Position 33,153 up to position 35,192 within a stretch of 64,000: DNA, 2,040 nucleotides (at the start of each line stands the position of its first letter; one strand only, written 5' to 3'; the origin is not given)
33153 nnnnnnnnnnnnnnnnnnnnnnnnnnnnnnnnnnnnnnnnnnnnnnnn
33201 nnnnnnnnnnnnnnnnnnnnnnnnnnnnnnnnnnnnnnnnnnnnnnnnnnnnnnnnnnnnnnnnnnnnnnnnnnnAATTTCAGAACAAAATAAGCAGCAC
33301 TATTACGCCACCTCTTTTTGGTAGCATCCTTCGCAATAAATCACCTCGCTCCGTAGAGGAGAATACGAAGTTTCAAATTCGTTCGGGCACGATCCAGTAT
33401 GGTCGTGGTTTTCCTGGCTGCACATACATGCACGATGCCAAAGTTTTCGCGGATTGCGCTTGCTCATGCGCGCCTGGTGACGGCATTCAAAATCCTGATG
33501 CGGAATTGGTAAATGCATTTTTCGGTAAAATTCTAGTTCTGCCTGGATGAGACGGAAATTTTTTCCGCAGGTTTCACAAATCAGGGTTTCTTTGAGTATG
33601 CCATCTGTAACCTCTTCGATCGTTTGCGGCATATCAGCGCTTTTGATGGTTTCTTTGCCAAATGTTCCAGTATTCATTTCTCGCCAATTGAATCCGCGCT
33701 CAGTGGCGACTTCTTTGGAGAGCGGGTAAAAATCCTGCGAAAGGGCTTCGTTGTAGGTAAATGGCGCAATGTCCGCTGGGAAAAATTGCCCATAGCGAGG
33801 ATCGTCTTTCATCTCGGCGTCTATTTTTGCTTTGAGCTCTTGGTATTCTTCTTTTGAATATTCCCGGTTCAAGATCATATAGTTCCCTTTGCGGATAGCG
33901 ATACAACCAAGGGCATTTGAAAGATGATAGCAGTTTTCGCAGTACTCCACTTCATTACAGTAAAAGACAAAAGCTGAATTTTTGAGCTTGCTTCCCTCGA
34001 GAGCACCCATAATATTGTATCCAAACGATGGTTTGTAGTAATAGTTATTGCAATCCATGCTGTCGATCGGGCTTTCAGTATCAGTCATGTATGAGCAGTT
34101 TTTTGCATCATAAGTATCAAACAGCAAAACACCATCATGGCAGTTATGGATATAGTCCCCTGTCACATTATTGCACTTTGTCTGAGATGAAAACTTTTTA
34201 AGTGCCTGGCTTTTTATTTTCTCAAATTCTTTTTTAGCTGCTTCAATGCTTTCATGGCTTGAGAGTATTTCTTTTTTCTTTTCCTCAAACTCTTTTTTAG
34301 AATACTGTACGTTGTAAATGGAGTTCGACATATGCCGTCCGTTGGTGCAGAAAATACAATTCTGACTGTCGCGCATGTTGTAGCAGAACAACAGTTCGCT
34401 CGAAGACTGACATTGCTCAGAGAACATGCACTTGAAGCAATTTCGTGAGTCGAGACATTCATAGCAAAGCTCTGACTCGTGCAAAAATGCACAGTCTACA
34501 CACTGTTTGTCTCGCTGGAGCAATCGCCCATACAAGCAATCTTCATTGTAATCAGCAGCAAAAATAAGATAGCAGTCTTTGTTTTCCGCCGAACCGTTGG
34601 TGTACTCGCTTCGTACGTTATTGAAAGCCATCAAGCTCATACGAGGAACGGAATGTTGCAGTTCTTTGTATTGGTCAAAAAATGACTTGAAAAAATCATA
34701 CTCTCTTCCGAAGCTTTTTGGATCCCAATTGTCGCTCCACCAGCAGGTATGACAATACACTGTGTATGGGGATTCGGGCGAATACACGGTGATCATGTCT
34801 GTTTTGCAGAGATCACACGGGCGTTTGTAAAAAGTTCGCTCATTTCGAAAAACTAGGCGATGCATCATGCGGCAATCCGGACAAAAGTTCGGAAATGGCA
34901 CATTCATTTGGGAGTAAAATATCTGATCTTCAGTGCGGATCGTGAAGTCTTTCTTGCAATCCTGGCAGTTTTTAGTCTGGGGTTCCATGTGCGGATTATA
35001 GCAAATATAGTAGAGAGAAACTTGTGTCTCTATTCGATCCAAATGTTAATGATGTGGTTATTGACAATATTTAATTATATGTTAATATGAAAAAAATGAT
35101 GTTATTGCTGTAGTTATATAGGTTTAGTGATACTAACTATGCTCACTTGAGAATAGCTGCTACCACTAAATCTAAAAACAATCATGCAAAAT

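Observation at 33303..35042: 579-aa Cys-rich protein with zinc-ribbon domains at both termini and a central NCxxC-repeat core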

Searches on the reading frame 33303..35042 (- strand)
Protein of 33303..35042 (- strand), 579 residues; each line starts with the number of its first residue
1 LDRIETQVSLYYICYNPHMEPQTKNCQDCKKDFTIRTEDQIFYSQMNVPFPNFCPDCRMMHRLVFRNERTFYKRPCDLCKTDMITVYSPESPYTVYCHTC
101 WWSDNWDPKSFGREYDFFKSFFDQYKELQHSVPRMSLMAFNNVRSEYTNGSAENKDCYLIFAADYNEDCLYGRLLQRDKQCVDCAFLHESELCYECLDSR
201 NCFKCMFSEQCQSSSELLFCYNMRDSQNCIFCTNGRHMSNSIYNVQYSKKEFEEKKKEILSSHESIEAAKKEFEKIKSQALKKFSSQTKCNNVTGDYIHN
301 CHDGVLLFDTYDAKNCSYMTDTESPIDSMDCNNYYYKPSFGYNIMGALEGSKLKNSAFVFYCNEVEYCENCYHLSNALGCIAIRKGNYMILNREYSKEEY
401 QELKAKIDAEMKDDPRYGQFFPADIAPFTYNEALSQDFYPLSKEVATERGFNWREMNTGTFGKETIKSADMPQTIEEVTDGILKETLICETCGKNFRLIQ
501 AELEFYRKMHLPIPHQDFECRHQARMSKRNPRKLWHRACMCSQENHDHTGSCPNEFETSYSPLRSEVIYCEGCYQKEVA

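Call 3: search_protein_families(library=pfam, proteins=[window:33303-35042:-], max_evalue=1)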
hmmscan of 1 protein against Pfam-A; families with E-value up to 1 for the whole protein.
window:33303-35042:- (579 aa): 4 families
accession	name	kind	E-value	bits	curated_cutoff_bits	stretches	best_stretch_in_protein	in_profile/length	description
PF13344.12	Hydrolase_6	-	0.0029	18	27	1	227-272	31-76/101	Haloacid dehalogenase-like hydrolase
PF13451.12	zf_Tbcl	-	0.0029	17.9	24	2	23-59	4-41/48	Probable treble clef domain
PF13719.11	Zn_ribbon_5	-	0.15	12.3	29.3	0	489-503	5-19/37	zinc-ribbon domain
PF22105.2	DUF6943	-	0.18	12.4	27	1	200-289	33-119/131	Family of unknown function (DUF6943)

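Call 4: search_protein_families(library=ncbifam, proteins=[window:33303-35042:-], max_evalue=1)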
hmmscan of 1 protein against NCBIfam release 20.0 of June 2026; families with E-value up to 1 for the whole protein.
window:33303-35042:- (579 aa): 1 family
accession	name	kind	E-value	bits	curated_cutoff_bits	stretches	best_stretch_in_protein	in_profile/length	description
NF011482.0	PRK14892.1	equivalog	0.012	15.5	109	1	75-129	23-77/101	putative transcription elongation factor Elf1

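Call 5: search_solved_structures(query=window:33303-35042:-, max_evalue=1)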
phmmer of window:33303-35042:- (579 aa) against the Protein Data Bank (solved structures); distinct sequences matched with E-value up to 1: 1.
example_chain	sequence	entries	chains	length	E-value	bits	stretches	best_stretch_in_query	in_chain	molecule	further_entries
7w1f_A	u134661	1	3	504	0.19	13.5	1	438-533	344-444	Probable deoxyguanosinetriphosphate triphosphohydrolase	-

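Call 6: find_homologous_proteins(query=window:33303-35042:-)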
Query window:33303-35042:- (579 aa): 1870 proteins with E <= 0.001 among 8000 candidates; the best 120 are listed.
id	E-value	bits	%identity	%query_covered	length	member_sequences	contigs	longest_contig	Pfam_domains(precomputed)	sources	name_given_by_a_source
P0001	0.0e+0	1338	100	97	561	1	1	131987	-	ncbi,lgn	-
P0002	0.0e+0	1234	91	97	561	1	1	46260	-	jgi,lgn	jgi:hypothetical protein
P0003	0.0e+0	1124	82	96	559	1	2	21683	-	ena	-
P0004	0.0e+0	1059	78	96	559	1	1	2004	-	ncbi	-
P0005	0.0e+0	1056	78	96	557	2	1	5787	-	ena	-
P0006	0.0e+0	1023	76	96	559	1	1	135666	-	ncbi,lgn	-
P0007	0.0e+0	1018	75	96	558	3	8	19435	-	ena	-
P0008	0.0e+0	1013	76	96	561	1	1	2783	-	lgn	-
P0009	6.0e-298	1008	75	96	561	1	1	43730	-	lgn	-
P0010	1.2e-293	993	73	96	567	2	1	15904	-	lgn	-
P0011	2.9e-292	989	73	96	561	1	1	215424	-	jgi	jgi:hypothetical protein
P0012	4.1e-292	988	72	96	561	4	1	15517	-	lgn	-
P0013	8.0e-292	987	73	96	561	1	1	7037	-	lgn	-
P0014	8.0e-291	984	72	96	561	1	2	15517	-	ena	-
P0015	2.2e-290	983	73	96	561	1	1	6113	-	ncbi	-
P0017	2.2e-289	979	72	96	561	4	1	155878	-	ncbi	-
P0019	3.9e-285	965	74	92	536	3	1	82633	-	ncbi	ncbi:MAG: hypothetical protein WC089_02910 [Candidatus Paceibacterota bacterium]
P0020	1.0e-284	964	71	96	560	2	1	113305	-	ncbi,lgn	-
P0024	4.3e-283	959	69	96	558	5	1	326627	-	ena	-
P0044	7.8e-277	938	69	97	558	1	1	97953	-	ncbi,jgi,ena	ncbi:MAG: hypothetical protein WCS86_02150 [Candidatus Paceibacterota bacterium]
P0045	5.2e-276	935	68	96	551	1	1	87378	PF13451.13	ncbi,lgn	-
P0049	2.7e-275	933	69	96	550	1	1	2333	PF13451.13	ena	-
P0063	4.9e-272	922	67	96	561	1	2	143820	-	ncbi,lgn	-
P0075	3.5e-270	916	67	96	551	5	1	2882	PF13451.13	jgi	jgi:hypothetical protein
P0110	5.1e-265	899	66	96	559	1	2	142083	-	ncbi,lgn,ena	-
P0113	3.8e-264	896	66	96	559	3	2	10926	-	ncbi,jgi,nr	ncbi:MAG TPA: hypothetical protein VGO21_03035 [Candidatus Paceibacterota bacterium]|jgi:ERCC4-type 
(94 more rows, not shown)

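Call 11: search_protein_families(library=pfam, alignment_id=A1, max_evalue=0.1)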
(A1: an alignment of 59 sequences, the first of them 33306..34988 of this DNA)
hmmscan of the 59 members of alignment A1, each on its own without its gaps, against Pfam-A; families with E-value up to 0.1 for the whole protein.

A. member 1, window:33306-34988:- (561 aa): 2 families
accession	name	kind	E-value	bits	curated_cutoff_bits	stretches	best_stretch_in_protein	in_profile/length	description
PF13451.12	zf_Tbcl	-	0.0028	18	24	1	5-41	4-41/48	Probable treble clef domain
PF13344.12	Hydrolase_6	-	0.0029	18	27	1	209-254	31-76/101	Haloacid dehalogenase-like hydrolase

B. families by the number of members that match (of 59 scanned): 28 families (the first 25 are shown)
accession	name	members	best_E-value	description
PF13451.12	zf_Tbcl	46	1.4e-05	Probable treble clef domain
PF23477.1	zf_Tbcl_2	26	2.2e-05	Probable treble clef zinc finger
PF24292.1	DUF7479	7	0.0072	Domain of unknown function (DUF7479)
PF13344.12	Hydrolase_6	6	0.0029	Haloacid dehalogenase-like hydrolase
PF02420.20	AFP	6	0.063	Insect antifreeze protein repeat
PF00412.28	LIM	4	0.0021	LIM domain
PF21344.3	Zn_ribbon_LysW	3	0.0012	Alpha-aminoadipate carrier protein LysW-like, globular domain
PF08634.16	Pet127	2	0.0015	Mitochondrial protein Pet127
PF09723.15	Zn_ribbon_8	2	0.012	Zinc ribbon domain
PF10368.14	YkyA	2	0.013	Putative cell-wall binding lipoprotein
PF22105.2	DUF6943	2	0.026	Family of unknown function (DUF6943)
PF09440.15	eIF3_N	2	0.031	eIF3 subunit 6 N terminal domain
PF03966.22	Trm112p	2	0.074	Trm112p-like protein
PF18827.6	LPD14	1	0.0066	Large polyvalent protein-associated domain 14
PF03604.18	Zn_ribbon_RPAB4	1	0.0077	DNA directed RNA polymerase, 7 kDa subunit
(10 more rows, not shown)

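Call 19: find_encoding_contigs(protein=P0001, flank=6000, max_places=3)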
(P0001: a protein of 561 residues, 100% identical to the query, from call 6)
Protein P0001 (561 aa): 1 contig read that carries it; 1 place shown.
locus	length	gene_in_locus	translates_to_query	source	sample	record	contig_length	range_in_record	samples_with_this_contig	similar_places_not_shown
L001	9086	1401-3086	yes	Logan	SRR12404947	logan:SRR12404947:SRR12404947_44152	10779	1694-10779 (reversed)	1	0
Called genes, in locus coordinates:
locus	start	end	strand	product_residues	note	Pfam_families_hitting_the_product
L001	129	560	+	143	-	PF08327:AHSA1 (weak)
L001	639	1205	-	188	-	-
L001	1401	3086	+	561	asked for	-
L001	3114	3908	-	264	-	PF00106:adh_short, PF08659:KR, PF23441:SDR (weak), PF13561:adh_short_C2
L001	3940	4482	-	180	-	PF13529:Peptidase_C39_2, PF03412:Peptidase_C39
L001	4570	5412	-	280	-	PF11127:YgaP-like_TM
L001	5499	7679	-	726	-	-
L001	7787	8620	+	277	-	PF00165:HTH_AraC (weak), PF12833:HTH_18, PF01035:DNA_binding_1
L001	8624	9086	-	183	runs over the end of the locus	PF04073:tRNA_edit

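Call 20: find_encoding_contigs(protein=P0024, flank=5000, max_places=2)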
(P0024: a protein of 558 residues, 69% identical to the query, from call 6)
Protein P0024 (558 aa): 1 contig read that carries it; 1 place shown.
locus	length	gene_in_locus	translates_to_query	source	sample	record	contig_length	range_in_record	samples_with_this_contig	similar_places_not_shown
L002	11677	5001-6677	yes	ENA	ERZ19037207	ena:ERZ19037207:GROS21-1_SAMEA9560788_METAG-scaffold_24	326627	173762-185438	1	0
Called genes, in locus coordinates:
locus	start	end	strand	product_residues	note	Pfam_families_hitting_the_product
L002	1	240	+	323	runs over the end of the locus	-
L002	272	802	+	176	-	PF01936:NYN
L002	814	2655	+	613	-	-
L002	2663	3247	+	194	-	PF06821:Ser_hydrolase, PF12697:Abhydrolase_6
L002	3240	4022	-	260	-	PF01978:TrmB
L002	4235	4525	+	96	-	-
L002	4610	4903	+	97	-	-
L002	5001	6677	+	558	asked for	-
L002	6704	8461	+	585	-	-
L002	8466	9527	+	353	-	-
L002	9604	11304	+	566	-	-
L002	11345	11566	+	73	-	-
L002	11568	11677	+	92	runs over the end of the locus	PF05016:ParE_toxin (weak)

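Call 21: find_encoding_contigs(protein=P0011, flank=5000, max_places=2)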
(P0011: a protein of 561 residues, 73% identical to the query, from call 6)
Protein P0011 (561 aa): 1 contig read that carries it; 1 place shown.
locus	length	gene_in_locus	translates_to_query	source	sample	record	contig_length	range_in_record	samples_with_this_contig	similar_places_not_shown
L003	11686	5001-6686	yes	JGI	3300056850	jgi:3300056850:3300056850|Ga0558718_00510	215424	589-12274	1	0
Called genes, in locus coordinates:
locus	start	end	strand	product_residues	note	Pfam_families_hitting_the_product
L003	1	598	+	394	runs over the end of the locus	?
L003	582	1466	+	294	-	-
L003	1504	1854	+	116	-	PF01258:zf-dskA_traR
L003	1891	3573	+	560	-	PF00158:Sigma54_activat (faint), PF13541:ChlI, PF01078:Mg_chelatase, PF07728:AAA_5, PF00493:MCM, PF13335:Mg_chelatase_C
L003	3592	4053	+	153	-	PF08282:Hydrolase_3 (faint), PF13344:Hydrolase_6 (weak), PF00702:Hydrolase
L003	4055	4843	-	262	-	PF01978:TrmB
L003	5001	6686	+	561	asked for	-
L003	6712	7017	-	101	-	-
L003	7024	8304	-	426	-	PF01476:LysM (weak), PF23473:LysM3_LYK4_5 (faint), PF01476:LysM, PF01551:Peptidase_M23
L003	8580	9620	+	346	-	-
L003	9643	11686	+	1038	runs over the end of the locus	-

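Call 22: find_encoding_contigs(protein=P0110, flank=5000, max_places=2)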
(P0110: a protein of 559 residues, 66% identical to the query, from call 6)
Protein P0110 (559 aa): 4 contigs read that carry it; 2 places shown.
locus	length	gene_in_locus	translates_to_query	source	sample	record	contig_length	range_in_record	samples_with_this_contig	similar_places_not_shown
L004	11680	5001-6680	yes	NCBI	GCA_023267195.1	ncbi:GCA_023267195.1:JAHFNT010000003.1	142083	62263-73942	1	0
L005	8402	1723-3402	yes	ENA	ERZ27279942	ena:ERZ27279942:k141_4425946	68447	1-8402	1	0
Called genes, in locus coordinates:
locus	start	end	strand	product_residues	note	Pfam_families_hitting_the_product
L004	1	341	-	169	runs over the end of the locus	PF01936:NYN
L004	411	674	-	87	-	PF00312:Ribosomal_S15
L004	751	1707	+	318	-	PF02899:Phage_int_SAM_1, PF13102:Phage_int_SAM_5, PF13495:Phage_int_SAM_4 (weak), PF00589:Phage_integrase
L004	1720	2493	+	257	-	PF03372:Exo_endo_phos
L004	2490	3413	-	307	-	PF07603:Lcl_C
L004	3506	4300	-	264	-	PF01177:Asp_Glu_race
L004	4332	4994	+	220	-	PF06736:TMEM175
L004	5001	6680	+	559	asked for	-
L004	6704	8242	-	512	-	PF01743:PolyA_pol, PF12627:PolyA_pol_RNAbd, PF01966:HD, PF13735:tRNA_NucTran2_2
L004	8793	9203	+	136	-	PF02021:UPF0102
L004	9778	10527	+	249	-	PF02535:Zip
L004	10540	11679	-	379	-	PF23446:LysM1_NFP_LYK (faint), PF01476:LysM, PF23473:LysM3_LYK4_5 (weak), PF01476:LysM, PF01551:Peptidase_M23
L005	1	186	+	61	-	?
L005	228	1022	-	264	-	PF01177:Asp_Glu_race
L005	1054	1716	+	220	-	PF06736:TMEM175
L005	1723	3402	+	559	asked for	-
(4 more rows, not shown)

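Call 23: predict_structure(alignment_id=A1)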
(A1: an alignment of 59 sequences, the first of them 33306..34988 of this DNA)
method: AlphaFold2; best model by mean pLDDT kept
length: 561 residues; sequences in the alignment: 59
mean_pLDDT: 69.5   pTM: 0.61
mean pLDDT of the five models: 69.5, 65.2, 63.0, 58.7, 58.3
residues with pLDDT >= 90: 77; 70-90: 256; 50-70: 124; < 50: 104
segments of 3 or more residues with pLDDT < 50: 122-161, 268-320, 440-445
pLDDT, mean of each block of 10 residues (from residue 1): 88 84 78 84 76 76 80 87 86 94 93 84 32 25 34 43 53 56 59 58 57 61 62 84 86 80 58 36 31 25 31 39 61 71 76 85 90 95 94 85 83 77 87 76 54 84 80 71 77 80 68 66 83 79 74 77 60
secondary structure, 60 per line:
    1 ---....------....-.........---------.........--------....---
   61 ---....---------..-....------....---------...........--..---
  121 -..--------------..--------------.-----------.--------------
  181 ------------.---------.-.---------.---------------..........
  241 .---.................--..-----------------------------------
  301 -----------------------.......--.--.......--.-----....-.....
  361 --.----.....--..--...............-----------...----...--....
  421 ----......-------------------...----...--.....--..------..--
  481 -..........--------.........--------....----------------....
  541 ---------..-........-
elements in order: E4-7 E14-17 H19-27 H37-45 E54-57 E64-67 H80-83 H90-93 H103-113 H231-241 H245-261 E324-330 E336-342 E351-354 E356-360 E368-372 H379-393 H417-420 H425-430 H462-466 H482-491 H500-508 E517-520 E537-540 H553-560

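Call 24: search_protein_representatives(protein=window:33303-34988:-)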
Query: 561 residues. Proteins with E-value up to 0.001 (for the whole library): 3625; up to 1e-10: 2685; up to 1e-30: 1437. The best 150 are listed.
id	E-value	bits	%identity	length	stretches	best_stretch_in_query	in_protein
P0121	2.8e-217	739.4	55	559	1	5-560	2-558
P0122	8.7e-204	694.9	53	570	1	5-561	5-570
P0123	4.5e-150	517.5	41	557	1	7-560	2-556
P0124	2.0e-138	479.1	40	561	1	7-560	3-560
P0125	9.5e-137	473.5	40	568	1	5-560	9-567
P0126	3.2e-136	471.8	39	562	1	8-560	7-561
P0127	5.8e-136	470.9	40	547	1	5-560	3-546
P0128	2.6e-135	468.8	52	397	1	5-392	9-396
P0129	6.9e-132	457.5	41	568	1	1-560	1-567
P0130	5.9e-131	454.4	39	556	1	7-560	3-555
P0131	3.3e-130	452.0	40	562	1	5-560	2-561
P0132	3.0e-128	445.5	40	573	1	6-560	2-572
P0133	2.2e-127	442.6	42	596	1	1-560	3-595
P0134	3.6e-126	438.6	39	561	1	6-560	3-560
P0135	1.2e-124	433.6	39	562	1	5-560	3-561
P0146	1.4e-119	416.9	36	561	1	8-560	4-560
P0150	1.0e-118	414.0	37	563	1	7-559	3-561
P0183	5.2e-113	395.2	35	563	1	5-561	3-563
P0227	1.3e-105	370.7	41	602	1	3-560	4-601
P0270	3.0e-101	356.3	33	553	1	3-560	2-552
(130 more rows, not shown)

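Call 28: list_cluster_members(proteins=[P0123, P0133, P0150, P0183, P0227, P0270, P0121, P0146])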
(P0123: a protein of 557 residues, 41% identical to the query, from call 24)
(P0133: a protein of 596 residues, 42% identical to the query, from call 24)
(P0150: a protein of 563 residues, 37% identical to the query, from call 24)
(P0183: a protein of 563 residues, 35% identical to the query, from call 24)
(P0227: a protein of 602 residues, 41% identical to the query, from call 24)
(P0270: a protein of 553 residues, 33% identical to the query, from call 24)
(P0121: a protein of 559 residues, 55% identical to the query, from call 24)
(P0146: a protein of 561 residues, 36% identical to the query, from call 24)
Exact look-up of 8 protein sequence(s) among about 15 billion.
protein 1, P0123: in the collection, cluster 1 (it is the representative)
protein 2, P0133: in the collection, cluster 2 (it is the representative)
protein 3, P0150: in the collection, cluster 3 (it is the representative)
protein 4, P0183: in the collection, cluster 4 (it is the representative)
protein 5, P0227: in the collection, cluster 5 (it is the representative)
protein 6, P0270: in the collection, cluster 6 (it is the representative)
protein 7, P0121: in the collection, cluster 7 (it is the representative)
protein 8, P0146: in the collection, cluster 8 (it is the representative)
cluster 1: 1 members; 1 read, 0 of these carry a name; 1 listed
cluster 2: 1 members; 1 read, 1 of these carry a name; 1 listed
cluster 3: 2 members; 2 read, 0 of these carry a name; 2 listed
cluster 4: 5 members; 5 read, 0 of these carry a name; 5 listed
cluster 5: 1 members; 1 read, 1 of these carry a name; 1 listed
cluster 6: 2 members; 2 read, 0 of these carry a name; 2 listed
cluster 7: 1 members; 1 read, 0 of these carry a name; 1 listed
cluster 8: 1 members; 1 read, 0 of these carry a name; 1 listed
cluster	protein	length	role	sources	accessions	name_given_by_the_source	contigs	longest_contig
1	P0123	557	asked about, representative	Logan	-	-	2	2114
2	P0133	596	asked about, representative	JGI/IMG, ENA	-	hypothetical protein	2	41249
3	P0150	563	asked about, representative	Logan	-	-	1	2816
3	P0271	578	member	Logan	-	-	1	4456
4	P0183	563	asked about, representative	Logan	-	-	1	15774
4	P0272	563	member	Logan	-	-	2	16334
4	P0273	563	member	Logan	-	-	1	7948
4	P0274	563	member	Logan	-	-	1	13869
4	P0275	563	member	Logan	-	-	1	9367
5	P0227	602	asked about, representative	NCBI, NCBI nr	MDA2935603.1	hypothetical protein MYX06_00070 [Patescibacteria group bacterium AH-259-L05] | hypothetical protein [Patescibacteria group bacterium AH-259-L05]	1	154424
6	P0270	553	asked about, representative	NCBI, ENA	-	-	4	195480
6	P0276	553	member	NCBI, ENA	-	-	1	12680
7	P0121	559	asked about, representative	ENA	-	-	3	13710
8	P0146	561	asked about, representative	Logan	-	-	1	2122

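Call 32: fold_search(model_id=the predicted structure, library=pdb)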
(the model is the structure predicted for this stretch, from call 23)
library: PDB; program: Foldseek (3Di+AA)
matches with E <= 10: 72; with E <= 0.001: 0
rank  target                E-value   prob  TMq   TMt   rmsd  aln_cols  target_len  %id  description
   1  6sc4_A                3.5e-01  0.09  0.07  0.15  10.1        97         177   15  Gamma-Carbonic Anhydrase from the Haloarchaeon Halobacterium sp. (released 2020-04-22)
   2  8bef_x                7.4e-01  0.06  0.08  0.17  11.5       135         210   10  Cryo-EM structure of the Arabidopsis thaliana I+III2 supercomplex (CI membrane core) (released 2023-01-11)
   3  3tis_C                8.3e-01  0.05  0.07  0.14   9.6       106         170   10  Crystal structures of yrdA from Escherichia coli, a homologous protein of gamma-class carbonic anhydrases, show possib (released 2012-08-01)
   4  4n27_A                9.3e-01  0.06  0.07  0.14   9.7        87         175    8  X-ray structure of Brucella abortus RicA (released 2013-12-11)
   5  8iuf_G3               9.9e-01  0.06  0.06  0.11  10.6        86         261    8  Cryo-EM structure of Euglena gracilis super-complex I+III2+IV, composite (released 2024-02-28)
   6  8iuf_G2               1.1e+00  0.04  0.06  0.12  10.9        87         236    8  Cryo-EM structure of Euglena gracilis super-complex I+III2+IV, composite (released 2024-02-28)
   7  6ckt                  1.2e+00  0.03  0.05  0.09   7.7        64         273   14  Crystal structure of 2,3,4,5-tetrahydropyridine-2,6-dicarboxylate N-succinyltransferase from Legionella pneumophila Phil (released 2018-03-21)
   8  4ihh_E                1.2e+00  0.03  0.06  0.08  11.2        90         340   10  Chasing Acyl Carrier Protein Through a Catalytic Cycle of Lipid A Production (released 2013-11-13)
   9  3vnp_A                1.3e+00  0.04  0.07  0.14   9.3        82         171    8  Crystal structure of hypothetical protein (GK2848) from Geobacillus Kaustophilus (released 2012-03-07)
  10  8gpm                  1.4e+00  0.06  0.06  0.13   9.5        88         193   16  Acinetobacter baumannii carbonic anhydrase (released 2023-05-31)
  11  8j9h_G1               1.4e+00  0.05  0.06  0.08  10.2        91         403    5  Cryo-EM structure of Euglena gracilis respiratory complex I, deactive state (released 2024-02-28)
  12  5jxx_B                1.7e+00  0.01  0.05  0.09  12.4       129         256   10  Crystal structure of UDP-N-acetylglucosamine O-acyltransferase (LpxA) from Moraxella catarrhalis RH4. (released 2017-06-14)
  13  9qev_B                1.8e+00  0.08  0.07  0.18   7.7        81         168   11  A native carbonic anhydrase from Caloramator australiacus (released 2025-12-10)
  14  4ihh_B                1.9e+00  0.02  0.06  0.08  10.7        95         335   10  Chasing Acyl Carrier Protein Through a Catalytic Cycle of Lipid A Production (released 2013-11-13)
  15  1thj_A                2.0e+00  0.02  0.06  0.11   9.5        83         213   13  CARBONIC ANHYDRASE FROM METHANOSARCINA (released 1996-10-14)
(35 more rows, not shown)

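Call 60: fold_search(model_id=the predicted structure, library=viral)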
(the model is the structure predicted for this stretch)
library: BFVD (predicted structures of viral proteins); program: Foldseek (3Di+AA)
matches with E <= 10: 115; with E <= 0.001: 0
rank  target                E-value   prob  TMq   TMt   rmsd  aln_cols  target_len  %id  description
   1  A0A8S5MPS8            2.9e-03  1.00  0.09  0.26   5.8        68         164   24  Putative zinc-ribbon domain protein [Siphoviridae sp. ctsIQ24]
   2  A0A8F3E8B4            8.1e-02  0.72  0.05  0.09  13.1        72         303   24  HNH endonuclease [Microbacterium phage Honk]
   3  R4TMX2                9.5e-02  0.57  0.09  0.19  11.8       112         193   18  C2H2-type domain-containing protein [Halogranum tailed virus 1]
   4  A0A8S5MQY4            1.3e-01  0.75  0.06  0.27   9.3        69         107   20  Putative cytoplasmic protein [Caudovirales sp. ctqI92]
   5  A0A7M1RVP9            1.6e-01  0.60  0.07  0.20   8.6        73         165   16  HNH nuclease domain-containing protein [uncultured phage cr118_1]
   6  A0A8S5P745            2.6e-01  1.00  0.07  0.53   0.4        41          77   36  Putative zinc-ribbon domain protein [Siphoviridae sp. ctsUY14]
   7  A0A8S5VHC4            3.8e-01  1.00  0.07  0.31   0.5        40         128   38  Putative zinc-ribbon domain protein [Siphoviridae sp. ctNxi14]
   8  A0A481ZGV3            4.9e-01  0.44  0.08  0.18   5.1        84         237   19  HNH endonuclease [Pithovirus LCPAC406]
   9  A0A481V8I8            4.9e-01  0.20  0.06  0.12  17.2       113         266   12  Zinc-finger domain protein [Halobacterium phage ChaoS9]
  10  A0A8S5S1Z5            5.2e-01  0.97  0.07  0.41   1.4        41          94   22  Alanyl-tRNA synthetase [Siphoviridae sp. ctCIv11]
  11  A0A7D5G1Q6            8.3e-01  0.30  0.08  0.16   6.3        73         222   15  HNH endonuclease [Mycobacterium phage Soul22]
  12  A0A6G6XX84            9.3e-01  0.28  0.07  0.17   9.7        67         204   15  (no name in the UniProt tables at hand)
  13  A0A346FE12            9.8e-01  0.33  0.07  0.14   6.9        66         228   21  (no name in the UniProt tables at hand)
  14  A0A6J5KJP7            1.1e+00  0.25  0.07  0.12   6.5        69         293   16  Uncharacterized protein [uncultured Caudovirales phage]
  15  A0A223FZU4            1.3e+00  0.18  0.09  0.18   5.4        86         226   13  DNA binding protein [Streptomyces phage Samisti12]
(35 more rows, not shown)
